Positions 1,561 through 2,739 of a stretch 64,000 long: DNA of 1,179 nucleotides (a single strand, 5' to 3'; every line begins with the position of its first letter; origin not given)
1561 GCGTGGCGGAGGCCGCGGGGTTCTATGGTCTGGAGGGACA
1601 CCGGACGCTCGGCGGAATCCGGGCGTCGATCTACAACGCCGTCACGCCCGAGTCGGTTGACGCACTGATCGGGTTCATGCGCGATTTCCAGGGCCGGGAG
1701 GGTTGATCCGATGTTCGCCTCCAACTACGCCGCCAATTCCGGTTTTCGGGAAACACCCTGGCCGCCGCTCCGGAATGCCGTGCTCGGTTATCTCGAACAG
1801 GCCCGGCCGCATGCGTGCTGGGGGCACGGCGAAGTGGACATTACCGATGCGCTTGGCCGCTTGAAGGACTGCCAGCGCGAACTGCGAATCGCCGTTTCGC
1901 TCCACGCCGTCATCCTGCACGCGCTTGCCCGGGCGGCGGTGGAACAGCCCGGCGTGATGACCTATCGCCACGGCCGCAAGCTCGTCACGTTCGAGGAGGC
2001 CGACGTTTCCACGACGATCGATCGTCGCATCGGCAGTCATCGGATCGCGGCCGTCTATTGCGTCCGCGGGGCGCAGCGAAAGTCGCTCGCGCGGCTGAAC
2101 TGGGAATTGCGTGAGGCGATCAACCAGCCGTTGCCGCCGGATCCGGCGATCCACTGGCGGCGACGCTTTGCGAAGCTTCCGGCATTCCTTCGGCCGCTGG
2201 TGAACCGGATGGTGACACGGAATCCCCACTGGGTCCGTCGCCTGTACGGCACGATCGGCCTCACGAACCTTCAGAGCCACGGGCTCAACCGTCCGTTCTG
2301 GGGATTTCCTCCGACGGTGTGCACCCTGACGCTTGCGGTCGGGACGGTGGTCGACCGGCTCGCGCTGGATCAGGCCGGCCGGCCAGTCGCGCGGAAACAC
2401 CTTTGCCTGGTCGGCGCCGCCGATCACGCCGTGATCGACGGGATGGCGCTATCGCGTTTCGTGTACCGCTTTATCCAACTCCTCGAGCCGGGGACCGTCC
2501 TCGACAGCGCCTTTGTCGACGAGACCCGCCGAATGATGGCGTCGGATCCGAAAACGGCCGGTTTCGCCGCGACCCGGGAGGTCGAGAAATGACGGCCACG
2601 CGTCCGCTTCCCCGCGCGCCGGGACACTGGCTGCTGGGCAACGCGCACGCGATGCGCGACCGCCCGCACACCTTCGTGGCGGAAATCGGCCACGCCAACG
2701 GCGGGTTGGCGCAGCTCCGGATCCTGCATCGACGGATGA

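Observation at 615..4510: Four-gene coupled operon: SerC paralog + free E2-type acyltransferase + P450 + GNAT-like protein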

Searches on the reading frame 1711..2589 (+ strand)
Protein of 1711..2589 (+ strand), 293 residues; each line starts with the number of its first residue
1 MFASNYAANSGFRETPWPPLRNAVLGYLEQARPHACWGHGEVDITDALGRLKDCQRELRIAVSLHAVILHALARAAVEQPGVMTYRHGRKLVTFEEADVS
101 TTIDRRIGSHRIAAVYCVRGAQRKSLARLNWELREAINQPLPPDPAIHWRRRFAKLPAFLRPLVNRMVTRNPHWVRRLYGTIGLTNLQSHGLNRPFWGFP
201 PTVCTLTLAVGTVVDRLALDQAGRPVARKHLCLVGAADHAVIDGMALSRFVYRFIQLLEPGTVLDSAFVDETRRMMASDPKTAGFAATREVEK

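Call 8: search_protein_families(library=pfam, proteins=[window:1711-2589:+], max_evalue=0.01)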
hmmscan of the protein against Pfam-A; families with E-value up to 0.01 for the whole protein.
window:1711-2589:+ (293 aa): 1 family
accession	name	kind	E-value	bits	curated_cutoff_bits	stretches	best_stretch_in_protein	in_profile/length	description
PF00198.28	2-oxoacid_dh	-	1.3e-08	35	23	1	208-259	175-225/232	2-oxoacid dehydrogenases acyltransferase (catalytic domain)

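Call 9: search_protein_families(library=ncbifam, proteins=[window:1711-2589:+], max_evalue=0.01)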
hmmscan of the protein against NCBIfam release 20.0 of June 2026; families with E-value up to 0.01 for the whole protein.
window:1711-2589:+ (293 aa): 2 families
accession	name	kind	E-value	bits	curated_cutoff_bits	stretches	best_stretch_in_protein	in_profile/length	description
TIGR01349.1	PDHac_trf_mito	equivalog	1.5e-05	24.3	445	0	200-260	371-431/437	pyruvate dehydrogenase complex dihydrolipoamide acetyltransferase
NF008815.0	PRK11857.1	equivalog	4.9e-05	22.9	378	1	208-264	250-305/308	dihydrolipoamide acetyltransferase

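Call 14: find_homologous_proteins(query=window:1711-2589:+)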
Query window:1711-2589:+ (293 aa): 72 proteins with E <= 0.001 among 6479 candidates.
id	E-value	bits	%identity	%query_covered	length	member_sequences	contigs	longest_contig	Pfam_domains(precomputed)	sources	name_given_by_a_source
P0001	2.7e-197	672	100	100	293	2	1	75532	PF00198.29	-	-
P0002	3.7e-164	564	84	99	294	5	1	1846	PF00198.29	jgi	jgi:hypothetical protein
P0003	1.2e-150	519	78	95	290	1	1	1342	PF00198.29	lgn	-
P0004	1.5e-146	506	77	95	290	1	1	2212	PF00198.29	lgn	-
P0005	2.4e-145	502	75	95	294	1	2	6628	PF00198.29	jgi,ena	-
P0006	2.0e-143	495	75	97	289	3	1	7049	PF00198.29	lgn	-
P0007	2.1e-141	489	74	97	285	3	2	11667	PF00198.29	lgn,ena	-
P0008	7.7e-141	487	77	94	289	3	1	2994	PF00198.29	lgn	-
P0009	1.2e-139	483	74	92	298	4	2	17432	PF00198.29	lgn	-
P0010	1.6e-139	483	73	97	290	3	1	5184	PF00198.29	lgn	-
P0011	5.8e-139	481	74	93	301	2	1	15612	PF00198.29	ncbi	-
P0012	2.9e-138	479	71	98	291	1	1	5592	PF00198.29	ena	-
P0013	5.5e-138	478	77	93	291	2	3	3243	PF00198.29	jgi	jgi:pyruvate/2-oxoglutarate dehydrogenase complex dihydrolipoamide acyltransferase (E2) component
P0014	3.5e-136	472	70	99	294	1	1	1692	PF00198.29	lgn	-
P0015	1.0e-134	467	75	93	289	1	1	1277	PF00198.29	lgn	-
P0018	2.0e-125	436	70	94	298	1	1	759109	PF00198.29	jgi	jgi:pyruvate/2-oxoglutarate dehydrogenase complex dihydrolipoamide acyltransferase (E2) component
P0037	6.1e-101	356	59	97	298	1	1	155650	PF00198.29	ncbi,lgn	-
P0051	3.9e-78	281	51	90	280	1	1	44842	PF00198.29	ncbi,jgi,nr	ncbi:MAG: 2-oxo acid dehydrogenase subunit E2 [Candidatus Competibacteraceae bacterium]|jgi:pyruvate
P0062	5.9e-71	258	46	93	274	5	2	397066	PF00198.29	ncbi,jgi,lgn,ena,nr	ncbi:MAG: 2-oxo acid dehydrogenase subunit E2 [Alphaproteobacteria bacterium]|nr:2-oxo acid dehydrog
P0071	5.9e-51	192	45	84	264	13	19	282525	PF00198.29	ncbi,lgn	-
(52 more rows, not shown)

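Call 15: find_encoding_contigs(protein=P0018, flank=8000, max_places=2)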
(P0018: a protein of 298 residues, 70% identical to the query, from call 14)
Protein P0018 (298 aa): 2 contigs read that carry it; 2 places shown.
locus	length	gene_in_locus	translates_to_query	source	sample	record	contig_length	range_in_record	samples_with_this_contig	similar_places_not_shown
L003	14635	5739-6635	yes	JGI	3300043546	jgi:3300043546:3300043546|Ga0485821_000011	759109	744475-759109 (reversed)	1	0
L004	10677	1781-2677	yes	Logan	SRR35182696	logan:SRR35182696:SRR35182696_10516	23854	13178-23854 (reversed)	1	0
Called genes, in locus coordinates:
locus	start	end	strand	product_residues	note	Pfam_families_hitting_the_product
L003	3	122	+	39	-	?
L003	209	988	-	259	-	PF01975:SurE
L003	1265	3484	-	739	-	PF01138:RNase_PH, PF03725:RNase_PH_C, PF03726:PNPase, PF01138:RNase_PH, PF00013:KH_1, PF00575:S1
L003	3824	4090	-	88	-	PF00312:Ribosomal_S15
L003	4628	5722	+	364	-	PF00266:Aminotran_5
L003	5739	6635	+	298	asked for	PF00198:2-oxoacid_dh (faint)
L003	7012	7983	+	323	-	PF00067:p450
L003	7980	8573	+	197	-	-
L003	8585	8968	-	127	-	PF05258:DciA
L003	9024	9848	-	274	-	PF00535:Glycos_transf_2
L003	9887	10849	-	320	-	PF13506:Glyco_transf_21 (weak), PF00535:Glycos_transf_2, PF10111:Glyco_tranf_2_2, PF13641:Glyco_tranf_2_3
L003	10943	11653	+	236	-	PF05711:TylF (weak), PF13578:Methyltransf_24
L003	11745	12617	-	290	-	PF06439:3keto-disac_hyd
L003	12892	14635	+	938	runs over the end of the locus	PF23500:DUF7133, PF02985:HEAT (faint), PF13646:HEAT_2, PF00034:Cytochrom_C (faint), PF13442:Cytochrome_CBB3 (faint)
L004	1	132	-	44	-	?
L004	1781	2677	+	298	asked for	PF00198:2-oxoacid_dh (faint)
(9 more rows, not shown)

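Call 16: find_encoding_contigs(protein=P0037, flank=8000, max_places=2)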
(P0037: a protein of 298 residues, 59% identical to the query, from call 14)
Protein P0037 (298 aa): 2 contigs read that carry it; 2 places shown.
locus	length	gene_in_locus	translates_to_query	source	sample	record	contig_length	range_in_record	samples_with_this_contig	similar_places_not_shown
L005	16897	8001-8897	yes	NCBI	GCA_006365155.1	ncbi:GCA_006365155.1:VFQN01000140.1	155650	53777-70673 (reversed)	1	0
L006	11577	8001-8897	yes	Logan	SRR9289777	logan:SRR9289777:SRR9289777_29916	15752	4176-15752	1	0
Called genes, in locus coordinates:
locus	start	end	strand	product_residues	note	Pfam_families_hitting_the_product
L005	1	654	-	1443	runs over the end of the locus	PF07494:Reg_prop (faint), PF13185:GAF_2, PF00512:HisKA, PF02518:HATPase_c, PF00072:Response_reg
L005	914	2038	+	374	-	-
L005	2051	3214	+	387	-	-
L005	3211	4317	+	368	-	-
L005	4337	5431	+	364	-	-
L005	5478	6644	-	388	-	PF22807:TrAA12, PF07995:GSDH (faint), PF23500:DUF7133, PF22807:TrAA12 (weak)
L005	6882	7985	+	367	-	PF00266:Aminotran_5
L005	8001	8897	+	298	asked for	PF00198:2-oxoacid_dh (faint)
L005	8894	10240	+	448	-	PF00067:p450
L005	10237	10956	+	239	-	-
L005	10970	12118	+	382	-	-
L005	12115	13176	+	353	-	PF12275:DUF3616 (weak)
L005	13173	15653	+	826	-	PF00932:LTD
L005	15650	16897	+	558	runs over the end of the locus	PF02321:OEP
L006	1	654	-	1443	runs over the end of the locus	PF07494:Reg_prop (faint), PF13185:GAF_2, PF00512:HisKA, PF02518:HATPase_c, PF00072:Response_reg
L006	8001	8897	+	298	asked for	PF00198:2-oxoacid_dh (faint)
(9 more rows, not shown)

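Call 17: find_encoding_contigs(protein=P0051, flank=8000, max_places=2)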
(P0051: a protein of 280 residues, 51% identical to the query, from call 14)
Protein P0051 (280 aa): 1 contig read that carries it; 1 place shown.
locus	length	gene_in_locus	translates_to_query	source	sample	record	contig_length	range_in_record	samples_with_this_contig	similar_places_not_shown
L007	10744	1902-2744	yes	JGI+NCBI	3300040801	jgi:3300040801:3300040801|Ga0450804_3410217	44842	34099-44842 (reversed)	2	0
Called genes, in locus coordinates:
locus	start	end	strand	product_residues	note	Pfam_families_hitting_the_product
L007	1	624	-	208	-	PF04371:PAD_porph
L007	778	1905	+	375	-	PF00266:Aminotran_5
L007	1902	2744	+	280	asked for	PF00198:2-oxoacid_dh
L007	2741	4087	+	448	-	PF00067:p450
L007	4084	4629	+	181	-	-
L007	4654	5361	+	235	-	PF12710:HAD, PF00702:Hydrolase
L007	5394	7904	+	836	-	PF00133:tRNA-synt_1, PF01406:tRNA-synt_1e (faint), PF09334:tRNA-synt_1g, PF13603:tRNA-synt_1_2, PF00133:tRNA-synt_1, PF09334:tRNA-synt_1g (weak), PF08264:Anticodon_1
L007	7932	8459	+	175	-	PF04390:LptE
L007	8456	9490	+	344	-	PF06144:DNA_pol3_delta, PF14840:DNA_pol3_delt_C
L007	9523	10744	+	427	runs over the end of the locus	PF00171:Aldedh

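Call 18: find_encoding_contigs(protein=P0062, flank=8000, max_places=2)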
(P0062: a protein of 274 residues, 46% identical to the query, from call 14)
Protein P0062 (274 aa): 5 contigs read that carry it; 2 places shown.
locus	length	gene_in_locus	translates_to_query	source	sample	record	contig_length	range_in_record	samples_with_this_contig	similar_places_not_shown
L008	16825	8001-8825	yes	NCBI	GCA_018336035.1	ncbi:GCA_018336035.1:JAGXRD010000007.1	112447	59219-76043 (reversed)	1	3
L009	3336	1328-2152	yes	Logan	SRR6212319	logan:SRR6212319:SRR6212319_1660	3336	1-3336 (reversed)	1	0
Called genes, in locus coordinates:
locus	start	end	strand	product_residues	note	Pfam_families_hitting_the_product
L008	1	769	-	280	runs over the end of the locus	PF00756:Esterase, PF12146:Hydrolase_4 (faint), PF00326:Peptidase_S9 (weak)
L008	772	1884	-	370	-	PF08240:ADH_N, PF00107:ADH_zinc_N, PF13602:ADH_zinc_N_2 (weak)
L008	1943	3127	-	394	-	PF00108:Thiolase_N, PF02803:Thiolase_C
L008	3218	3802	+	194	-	PF00440:TetR_N, PF16925:TetR_C_13 (weak)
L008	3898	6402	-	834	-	PF13491:FtsK_4TM, PF17854:FtsK_alpha, PF01580:FtsK_SpoIIIE, PF09397:FtsK_gamma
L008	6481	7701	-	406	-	PF00155:Aminotran_1_2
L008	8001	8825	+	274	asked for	PF00198:2-oxoacid_dh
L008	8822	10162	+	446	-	PF00067:p450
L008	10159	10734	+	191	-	-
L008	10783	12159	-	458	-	PF13449:Phytase-like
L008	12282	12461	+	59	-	-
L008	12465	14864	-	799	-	PF25392:MS_channel_TM1, PF21088:MS_channel_1st, PF00924:MS_channel_2nd, PF21082:MS_channel_3rd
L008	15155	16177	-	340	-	PF01734:Patatin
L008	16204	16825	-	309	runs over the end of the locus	PF00924:MS_channel_2nd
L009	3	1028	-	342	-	?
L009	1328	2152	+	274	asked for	PF00198:2-oxoacid_dh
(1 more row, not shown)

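Call 19: find_encoding_contigs(protein=P0071, flank=8000, max_places=2)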
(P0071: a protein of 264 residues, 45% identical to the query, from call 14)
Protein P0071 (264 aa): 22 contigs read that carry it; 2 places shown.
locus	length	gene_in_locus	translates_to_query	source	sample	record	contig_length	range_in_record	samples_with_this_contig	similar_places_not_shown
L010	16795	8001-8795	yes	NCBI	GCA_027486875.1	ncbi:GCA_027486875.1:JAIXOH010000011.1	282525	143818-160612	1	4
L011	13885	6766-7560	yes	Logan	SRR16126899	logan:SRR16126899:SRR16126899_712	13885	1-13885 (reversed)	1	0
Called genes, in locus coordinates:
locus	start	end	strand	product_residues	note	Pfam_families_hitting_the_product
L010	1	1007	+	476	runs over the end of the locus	PF00330:Aconitase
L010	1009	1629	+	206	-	PF00694:Aconitase_C, PF27512:LeuD, PF27434:LeuD_C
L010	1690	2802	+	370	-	PF00180:Iso_dh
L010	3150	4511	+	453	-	PF00067:p450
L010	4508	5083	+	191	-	-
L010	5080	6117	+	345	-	-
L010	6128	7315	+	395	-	PF02687:FtsX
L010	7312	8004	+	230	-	PF00005:ABC_tran, PF13304:AAA_21 (faint)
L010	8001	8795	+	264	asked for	PF00198:2-oxoacid_dh (weak)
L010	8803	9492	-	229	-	PF13469:Sulfotransfer_3 (weak)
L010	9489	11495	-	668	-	-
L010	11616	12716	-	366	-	PF01070:FMN_dh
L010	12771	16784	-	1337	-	PF02922:CBM_48, PF00128:Alpha-amylase (faint), PF02446:Glyco_hydro_77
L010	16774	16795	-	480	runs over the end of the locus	PF08323:Glyco_transf_5, PF13439:Glyco_transf_4, PF13579:Glyco_trans_4_4, PF00534:Glycos_transf_1, PF13692:Glyco_trans_1_4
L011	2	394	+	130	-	?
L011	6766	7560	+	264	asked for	PF00198:2-oxoacid_dh (weak)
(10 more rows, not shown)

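Call 24: find_related_loci(query=A2, collection=genome_contigs, flank=6000)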
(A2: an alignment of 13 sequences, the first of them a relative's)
Query A2 (293 aa) in genome_contigs; peptide patterns used: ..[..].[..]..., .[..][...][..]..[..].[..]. (x = any residue, [..] = any of these).
143 stretches matched a pattern; 14 encode a relative of the query (tblastn E <= 1e-3); 14 distinct loci.
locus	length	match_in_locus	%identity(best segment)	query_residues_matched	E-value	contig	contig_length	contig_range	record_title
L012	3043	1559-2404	77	2-283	1e-139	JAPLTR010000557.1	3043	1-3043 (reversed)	MAG: Verrucomicrobia bacterium isolate LacPavin_0920_WC70_MAG_67_8 LacPavin_0920_WC70_scaffold_929204, whole genome shot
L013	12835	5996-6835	66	5-284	3e-124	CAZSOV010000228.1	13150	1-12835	MAG TPA_asm: uncultured Verrucomicrobiota bacterium isolate SRP302895_co1_382 genome assembly, contig: NODE_9212_length_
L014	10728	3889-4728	63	5-284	9e-116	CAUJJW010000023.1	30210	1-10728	MAG: Verrucomicrobiota bacterium isolate KLAP45 genome assembly, contig: KLAP45_332521, whole genome shotgun sequence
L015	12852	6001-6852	67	1-284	1e-111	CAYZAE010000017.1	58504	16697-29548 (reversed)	MAG TPA_asm: uncultured Verrucomicrobiota bacterium isolate SRP272421_co2_389 genome assembly, contig: NODE_808_length_5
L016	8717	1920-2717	51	12-276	1e-82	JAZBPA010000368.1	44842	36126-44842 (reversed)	MAG: Candidatus Competibacteraceae bacterium isolate bin.461 k117_7958491, whole genome shotgun sequence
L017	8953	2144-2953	47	12-280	3e-80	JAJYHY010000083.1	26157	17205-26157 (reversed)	MAG: bacterium isolate DBS2-1.bin101 NODE_3195_length_26157_cov_1.562121, whole genome shotgun sequence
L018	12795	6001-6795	46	9-281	8e-78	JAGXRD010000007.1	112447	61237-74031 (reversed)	MAG: Alphaproteobacteria bacterium isolate CROMO_A_67 c_000000000177, whole genome shotgun sequence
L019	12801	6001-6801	46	9-283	6e-75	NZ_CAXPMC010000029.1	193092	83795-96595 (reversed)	MAG: Ferrovibrio sp. isolate 02um_A1D0723_1.24 k127_523674, whole genome shotgun sequence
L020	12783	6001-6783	45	16-275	1e-73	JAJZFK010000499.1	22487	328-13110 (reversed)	MAG: bacterium isolate LL3.bin17 NODE_1600_length_22487_cov_1.116369, whole genome shotgun sequence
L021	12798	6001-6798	45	11-275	1e-72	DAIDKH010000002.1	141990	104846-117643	MAG TPA_asm: Chthonomonadaceae bacterium isolate clean402 NODE_2_length_141990_cov_3.867553, whole genome shotgun sequen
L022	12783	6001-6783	45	16-275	9e-70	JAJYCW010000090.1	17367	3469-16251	MAG: bacterium isolate BP9.bin74 NODE_6166_length_17367_cov_1.436427, whole genome shotgun sequence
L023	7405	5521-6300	30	12-265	5e-29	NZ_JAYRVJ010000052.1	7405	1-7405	MAG: Promineifilum sp. isolate NJ_NJASGE3bin.18 k141_64580, whole genome shotgun sequence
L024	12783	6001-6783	31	12-266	8e-27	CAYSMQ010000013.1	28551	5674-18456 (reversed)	MAG TPA_asm: uncultured Ardenticatenaceae bacterium isolate SRP304980_co1_287 genome assembly, contig: NODE_515_length_2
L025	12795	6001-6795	40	12-278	1e-58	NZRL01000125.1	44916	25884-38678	MAG: Rhodospirillaceae bacterium isolate EAC36 MHASMcontig_422418, whole genome shotgun sequence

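Call 34: search_solved_structures(query=A1, max_evalue=0.1)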
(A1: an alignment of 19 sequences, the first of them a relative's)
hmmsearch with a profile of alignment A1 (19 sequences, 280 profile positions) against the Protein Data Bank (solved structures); distinct sequences matched with E-value up to 0.1: 50.
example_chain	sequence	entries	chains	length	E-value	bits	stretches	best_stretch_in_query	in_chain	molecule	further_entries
3mae_A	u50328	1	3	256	3.1e-11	45.9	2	10-134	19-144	2-oxoisovalerate dehydrogenase E2 component, dihydrolipoamide acetyltransferase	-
7bgj_A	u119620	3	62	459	1.4e-09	40.6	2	6-130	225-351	Acetyltransferase component of pyruvate dehydrogenase complex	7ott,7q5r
6zzi_A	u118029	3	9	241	1.8e-09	40.2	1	177-260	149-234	Dihydrolipoyllysine-residue acetyltransferase component of pyruvate dehydrogenase complex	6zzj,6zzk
6zzl_A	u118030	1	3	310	4.4e-09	38.9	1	178-260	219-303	Dihydrolipoyllysine-residue acetyltransferase component of pyruvate dehydrogenase complex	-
6zzm_A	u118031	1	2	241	5.5e-09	38.6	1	179-263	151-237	Dihydrolipoamide acetyltransferase component of pyruvate dehydrogenase complex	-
2ihw_A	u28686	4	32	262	1.2e-08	37.5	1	177-258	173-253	Lipoamide acyltransferase component of branched-chain alpha-keto acid dehydrogenase comple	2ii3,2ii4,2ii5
3rqc_A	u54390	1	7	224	1.2e-08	37.4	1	223-261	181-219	Probable lipoamide acyltransferase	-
1b5s_A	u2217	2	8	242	1.9e-08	36.8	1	182-258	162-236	DIHYDROLIPOAMIDE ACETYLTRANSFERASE | Dihydrolipoyllysine-residue acetyltransferase component of pyruvate dehydrogenase complex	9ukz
4ofs_A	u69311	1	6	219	2.2e-08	36.6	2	223-258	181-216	Probable lipoamide acyltransferase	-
3b8k_A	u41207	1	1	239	2.4e-08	36.5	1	178-258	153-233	Dihydrolipoyllysine-residue acetyltransferase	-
3duf_I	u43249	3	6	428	5.1e-08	35.4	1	182-258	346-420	Dihydrolipoyllysine-residue acetyltransferase component of pyruvate dehydrogenase complex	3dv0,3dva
9y6t_A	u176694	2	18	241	7.6e-08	34.8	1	178-260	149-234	Dihydrolipoyllysine-residue acetyltransferase component of pyruvate dehydrogenase complex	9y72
7r5m_A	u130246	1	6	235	1.4e-07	34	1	178-258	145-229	Dihydrolipoyllysine-residue acetyltransferase component of pyruvate dehydrogenase complex,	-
6zlo_A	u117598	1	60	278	1.5e-07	33.9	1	178-258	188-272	Dihydrolipoyllysine-residue acetyltransferase component of pyruvate dehydrogenase complex,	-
8eqn_A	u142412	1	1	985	3.7e-07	32.6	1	182-260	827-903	BG505 UFO-E2p-L4P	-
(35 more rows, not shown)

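Call 48: predict_structure(alignment_id=A1)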
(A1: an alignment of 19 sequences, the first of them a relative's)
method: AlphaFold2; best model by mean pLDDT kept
length: 293 residues; sequences in the alignment: 19
mean_pLDDT: 86.8   pTM: 0.86
mean pLDDT of the five models: 86.8, 85.6, 85.3, 83.5, 82.8
residues with pLDDT >= 90: 167; 70-90: 95; 50-70: 25; < 50: 6
segments of 3 or more residues with pLDDT < 50: 1-6
pLDDT, mean of each block of 10 residues (from residue 1): 46 90 76 75 97 96 96 96 91 94 84 89 97 87 76 91 89 91 82 69 88 93 96 88 86 96 96 94 74 67
secondary structure, 60 per line:
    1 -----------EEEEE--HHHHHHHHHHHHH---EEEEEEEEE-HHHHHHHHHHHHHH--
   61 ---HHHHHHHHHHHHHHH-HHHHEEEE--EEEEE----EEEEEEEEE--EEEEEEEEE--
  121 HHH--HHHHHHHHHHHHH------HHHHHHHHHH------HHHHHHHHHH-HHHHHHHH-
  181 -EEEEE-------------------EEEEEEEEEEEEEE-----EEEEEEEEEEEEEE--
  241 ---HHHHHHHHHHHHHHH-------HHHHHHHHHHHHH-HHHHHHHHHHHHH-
elements in order: E12-16 H19-31 E35-43 H45-58 H64-78 H80-83 E84-87 E90-94 E99-107 E110-118 H126-138 H145-154 H161-170 H172-179 E182-186 E206-219 E225-238 H244-258 H266-278 H280-292

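Call 53: search_protein_families(library=ncbifam, proteins=[L007:4654-5358:+, L010:5080-6114:+], max_evalue=0.01)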
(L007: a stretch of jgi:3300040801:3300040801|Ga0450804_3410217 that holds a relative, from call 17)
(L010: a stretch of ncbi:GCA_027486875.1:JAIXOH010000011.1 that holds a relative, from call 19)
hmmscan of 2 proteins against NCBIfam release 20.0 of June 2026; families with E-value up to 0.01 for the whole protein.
L007:4654-5358:+ (235 aa): 16 families
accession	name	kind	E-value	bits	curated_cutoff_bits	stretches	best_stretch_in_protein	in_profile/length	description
NF010109.0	PRK13582.1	equivalog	7.9e-101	335.9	133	1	33-233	2-202/205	bifunctional phosphoserine phosphatase/homoserine phosphotransferase ThrH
TIGR02137.1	HSK-PSP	equivalog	5.5e-97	323.2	223.4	1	33-233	2-202/203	bifunctional phosphoserine phosphatase/homoserine phosphotransferase ThrH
TIGR01488.1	HAD-SF-IB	subfamily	2e-12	47.4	45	1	35-192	2-175/177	HAD-IB family phosphatase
TIGR00338.1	serB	equivalog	2.3e-12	47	144.15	1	68-201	56-194/219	phosphoserine phosphatase SerB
TIGR01490.1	HAD-SF-IB-hyp1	subfamily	4.7e-07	30.2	98.3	1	106-199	94-195/202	HAD-IB family hydrolase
TIGR01491.1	HAD-SF-IB-PSPlk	hypoth_equivalog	4.1e-06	26.6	151.9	1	33-200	5-188/201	phosphoserine phosphatase-like hydrolase, archaeal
TIGR00099.1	Cof-subfamily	subfamily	0.00019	21.1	137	1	168-198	197-227/256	Cof-type HAD-IIB family hydrolase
NF008350.0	PRK11133.1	equivalog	0.00021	20.6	413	1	69-206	153-295/324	phosphoserine phosphatase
TIGR01494.1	ATPase_P-type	subfamily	0.00024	19.7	62.3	1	163-198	373-408/478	HAD-IC family P-type ATPase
TIGR01486.1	HAD-SF-IIB-MPGP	subfamily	0.00071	19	164.75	1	175-208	195-228/257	mannosyl-3-phosphoglycerate phosphatase family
TIGR01484.1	HAD-SF-IIB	subfamily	0.0012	18.9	41.8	1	166-198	187-219/221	HAD-IIB family hydrolase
TIGR01489.1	DKMTPPase-SF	subfamily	0.0018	18.4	81.55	1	74-194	47-181/188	MtnX-like HAD-IB family phosphatase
NF001217.0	PRK00192.1-4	equivalog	0.0021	17.6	373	1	149-200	168-223/265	mannosyl-3-phosphoglycerate phosphatase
NF001218.0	PRK00192.1-5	equivalog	0.0026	17.5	362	1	175-214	209-245/275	mannosyl-3-phosphoglycerate phosphatase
TIGR01657.1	P-ATPase-V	hypoth_equivalog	0.0039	14.8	618.25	1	163-201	790-828/1055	ATP13A2 family polyamine export P-type ATPase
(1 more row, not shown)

L010:5080-6114:+ (345 aa): 10 families
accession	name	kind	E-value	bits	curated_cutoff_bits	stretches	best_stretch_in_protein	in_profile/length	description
TIGR02971.1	heterocyst_DevB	subfamily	1.3e-42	146.3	129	1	48-321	2-306/327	ABC exporter membrane fusion protein, DevB family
NF002939.0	PRK03598.1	equivalog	6.1e-20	71.6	393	1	71-278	56-264/332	secretion protein HlyD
TIGR01730.1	RND_mfp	subfamily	5.3e-18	65.1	94.9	3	194-294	109-211/322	efflux RND transporter periplasmic adaptor subunit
NF007785.0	PRK10476.1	equivalog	1.3e-13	50.5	376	1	73-302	62-293/347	multidrug transporter subunit MdtN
TIGR00999.1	8a0102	subfamily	2.1e-11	43.4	319.3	1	130-306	26-180/271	CzcB/NccB family metal efflux transporter periplasmic adaptor subunit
TIGR01843.1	type_I_hlyD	subfamily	7.2e-10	38.4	208.65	1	47-221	31-208/422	HlyD family type I secretion periplasmic adaptor subunit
TIGR00998.1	8a0101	subfamily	1.5e-09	37.3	390.8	1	72-291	55-279/334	EmrA/EmrK family multidrug efflux transporter periplasmic adaptor subunit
TIGR03794.1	NHLM_micro_HlyD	equivalog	2.3e-07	30.1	156.2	1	53-185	52-183/421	NHLP bacteriocin system secretion protein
NF004173.0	PRK05641.1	equivalog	5.3e-05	23.8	199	0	26-92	53-117/153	putative acetyl-CoA carboxylase biotin carboxyl carrier protein subunit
NF008606.0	PRK11578.1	equivalog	0.00026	20.3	342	0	121-285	87-251/371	macrolide transporter subunit MacA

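Call 54: search_protein_families(library=pfam, proteins=[L007:4654-5358:+, L010:5080-6114:+], max_evalue=0.1)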
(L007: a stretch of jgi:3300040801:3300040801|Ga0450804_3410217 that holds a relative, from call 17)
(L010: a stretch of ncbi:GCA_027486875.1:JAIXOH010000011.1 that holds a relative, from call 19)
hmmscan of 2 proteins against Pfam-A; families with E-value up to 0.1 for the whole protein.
L007:4654-5358:+ (235 aa): 4 families
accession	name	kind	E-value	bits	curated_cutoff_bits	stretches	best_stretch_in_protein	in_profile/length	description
PF00702.32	Hydrolase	-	2.8e-12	47.9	26.4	1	87-194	86-190/191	haloacid dehalogenase-like hydrolase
PF12710.13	HAD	-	1.6e-10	42.1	27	1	92-191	78-188/189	haloacid dehalogenase-like hydrolase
PF08282.18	Hydrolase_3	-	0.0015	18.8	20.9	1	171-198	199-226/255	haloacid dehalogenase-like hydrolase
PF06888.18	Put_Phosphatase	-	0.003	17.4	27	1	58-129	31-104/234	Putative Phosphatase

L010:5080-6114:+ (345 aa): 5 families
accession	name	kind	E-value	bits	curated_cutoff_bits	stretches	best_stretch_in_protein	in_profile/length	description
PF16576.10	HlyD_D23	-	6.6e-11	42.3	30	1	47-303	6-194/214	Barrel-sandwich domain of CusB or HlyD membrane-fusion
PF13437.12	HlyD_3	-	1.9e-08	35.4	22.2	1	222-301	2-84/106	HlyD family secretion protein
PF00364.28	Biotin_lipoyl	-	0.0013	18.9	22.1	0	72-91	18-37/73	Biotin-requiring enzyme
PF13375.12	RnfC_N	-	0.014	15.8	25.6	0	72-93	43-64/101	RnfC Barrel sandwich hybrid domain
PF13533.13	Biotin_lipoyl_2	-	0.076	13.3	29.8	0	72-88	13-29/32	Biotin-lipoyl like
